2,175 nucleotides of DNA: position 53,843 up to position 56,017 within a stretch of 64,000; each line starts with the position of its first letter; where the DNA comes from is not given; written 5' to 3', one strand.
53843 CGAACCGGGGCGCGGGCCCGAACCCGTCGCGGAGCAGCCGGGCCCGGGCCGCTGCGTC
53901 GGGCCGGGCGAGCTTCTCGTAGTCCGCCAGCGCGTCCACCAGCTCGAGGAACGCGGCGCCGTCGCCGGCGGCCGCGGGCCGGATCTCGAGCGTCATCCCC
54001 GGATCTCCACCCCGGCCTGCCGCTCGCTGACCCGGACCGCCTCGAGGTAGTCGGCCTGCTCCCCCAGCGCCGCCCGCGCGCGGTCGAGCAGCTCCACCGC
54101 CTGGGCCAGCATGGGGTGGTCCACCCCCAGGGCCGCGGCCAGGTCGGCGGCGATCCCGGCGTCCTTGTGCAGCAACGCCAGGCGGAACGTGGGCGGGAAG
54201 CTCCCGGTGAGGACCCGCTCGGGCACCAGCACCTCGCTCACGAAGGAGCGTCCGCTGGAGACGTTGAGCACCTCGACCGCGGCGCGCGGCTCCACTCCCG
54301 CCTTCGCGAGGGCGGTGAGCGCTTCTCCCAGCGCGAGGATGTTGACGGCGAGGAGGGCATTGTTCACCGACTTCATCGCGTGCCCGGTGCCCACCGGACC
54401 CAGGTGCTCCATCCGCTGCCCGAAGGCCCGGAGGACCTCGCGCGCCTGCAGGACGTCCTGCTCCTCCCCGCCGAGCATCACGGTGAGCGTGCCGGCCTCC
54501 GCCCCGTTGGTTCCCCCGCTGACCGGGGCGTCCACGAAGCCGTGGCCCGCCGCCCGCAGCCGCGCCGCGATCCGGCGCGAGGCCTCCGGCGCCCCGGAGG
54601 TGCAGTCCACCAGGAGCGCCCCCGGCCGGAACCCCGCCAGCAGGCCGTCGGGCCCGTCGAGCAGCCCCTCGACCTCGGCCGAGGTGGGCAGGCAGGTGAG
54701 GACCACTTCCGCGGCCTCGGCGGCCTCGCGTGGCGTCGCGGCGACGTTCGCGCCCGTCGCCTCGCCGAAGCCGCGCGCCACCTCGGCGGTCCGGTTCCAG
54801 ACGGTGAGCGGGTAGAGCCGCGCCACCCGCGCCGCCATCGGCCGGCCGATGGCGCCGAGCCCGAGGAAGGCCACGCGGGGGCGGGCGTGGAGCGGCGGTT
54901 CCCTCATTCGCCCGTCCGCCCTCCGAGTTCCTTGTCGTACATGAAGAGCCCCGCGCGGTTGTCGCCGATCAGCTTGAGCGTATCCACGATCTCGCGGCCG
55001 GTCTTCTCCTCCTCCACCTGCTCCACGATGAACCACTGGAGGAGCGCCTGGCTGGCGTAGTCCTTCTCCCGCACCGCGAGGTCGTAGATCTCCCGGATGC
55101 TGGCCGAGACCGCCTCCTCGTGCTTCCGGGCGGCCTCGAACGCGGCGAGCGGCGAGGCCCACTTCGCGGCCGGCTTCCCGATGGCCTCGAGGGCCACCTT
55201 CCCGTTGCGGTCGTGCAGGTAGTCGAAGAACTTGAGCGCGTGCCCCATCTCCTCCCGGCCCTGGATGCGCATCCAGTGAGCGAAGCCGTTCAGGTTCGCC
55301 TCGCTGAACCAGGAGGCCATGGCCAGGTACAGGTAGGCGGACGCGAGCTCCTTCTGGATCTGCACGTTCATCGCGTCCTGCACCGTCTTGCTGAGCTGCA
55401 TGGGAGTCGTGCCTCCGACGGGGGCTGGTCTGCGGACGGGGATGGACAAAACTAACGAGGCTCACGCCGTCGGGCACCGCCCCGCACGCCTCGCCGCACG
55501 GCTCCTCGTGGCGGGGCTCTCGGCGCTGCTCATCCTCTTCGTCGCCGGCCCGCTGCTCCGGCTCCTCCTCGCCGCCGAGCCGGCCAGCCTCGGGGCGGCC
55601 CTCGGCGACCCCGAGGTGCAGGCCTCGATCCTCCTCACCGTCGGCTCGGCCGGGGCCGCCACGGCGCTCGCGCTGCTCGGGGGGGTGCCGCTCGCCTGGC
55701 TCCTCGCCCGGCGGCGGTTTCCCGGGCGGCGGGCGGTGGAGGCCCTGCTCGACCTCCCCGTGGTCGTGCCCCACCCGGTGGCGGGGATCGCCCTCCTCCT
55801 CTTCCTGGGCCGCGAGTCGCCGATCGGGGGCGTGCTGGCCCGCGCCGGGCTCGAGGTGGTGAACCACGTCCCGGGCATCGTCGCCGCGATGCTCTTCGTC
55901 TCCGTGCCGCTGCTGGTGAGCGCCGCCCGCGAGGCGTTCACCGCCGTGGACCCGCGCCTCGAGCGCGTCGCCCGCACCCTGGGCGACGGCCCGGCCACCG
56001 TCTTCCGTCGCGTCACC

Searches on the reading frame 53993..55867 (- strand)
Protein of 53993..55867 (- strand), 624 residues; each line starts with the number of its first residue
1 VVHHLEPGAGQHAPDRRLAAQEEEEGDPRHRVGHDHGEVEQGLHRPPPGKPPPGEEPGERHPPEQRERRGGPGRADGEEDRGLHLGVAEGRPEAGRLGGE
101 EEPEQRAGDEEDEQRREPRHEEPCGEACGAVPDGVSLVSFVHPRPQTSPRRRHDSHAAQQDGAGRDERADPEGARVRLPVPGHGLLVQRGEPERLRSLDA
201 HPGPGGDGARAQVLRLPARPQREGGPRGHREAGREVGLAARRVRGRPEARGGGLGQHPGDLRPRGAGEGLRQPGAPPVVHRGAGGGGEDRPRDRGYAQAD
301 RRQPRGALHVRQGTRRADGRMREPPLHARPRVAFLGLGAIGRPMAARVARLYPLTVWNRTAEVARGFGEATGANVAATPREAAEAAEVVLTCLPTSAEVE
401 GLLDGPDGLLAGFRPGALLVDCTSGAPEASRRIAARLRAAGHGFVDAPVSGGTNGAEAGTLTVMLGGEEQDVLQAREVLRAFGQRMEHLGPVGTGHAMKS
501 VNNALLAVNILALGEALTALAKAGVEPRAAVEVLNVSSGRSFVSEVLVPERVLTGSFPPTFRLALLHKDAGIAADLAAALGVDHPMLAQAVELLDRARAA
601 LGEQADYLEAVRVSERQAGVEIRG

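Call 30: search_protein_families(library=pfam, proteins=[window:53993-55867:-], max_evalue=0.001)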
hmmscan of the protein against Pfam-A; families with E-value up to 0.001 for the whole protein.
window:53993-55867:- (624 aa): 4 families
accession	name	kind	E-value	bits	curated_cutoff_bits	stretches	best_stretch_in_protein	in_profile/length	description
PF03446.21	NAD_binding_2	-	1.5e-41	142.6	21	1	331-489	1-159/161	NAD binding domain of 6-phosphogluconate dehydrogenase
PF14833.11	NAD_binding_11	-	2.4e-36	125.1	30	1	493-613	1-121/122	NAD-binding of NADP-dependent 3-hydroxyisobutyrate dehydrogenase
PF03807.23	F420_oxidored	-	1.1e-05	26.4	21.6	1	331-397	1-71/94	NADP oxidoreductase coenzyme F420-dependent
PF02826.25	2-Hacid_dh_C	-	1.9e-05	24.5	25.1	1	301-426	9-130/178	D-isomer specific 2-hydroxyacid dehydrogenase, NAD binding domain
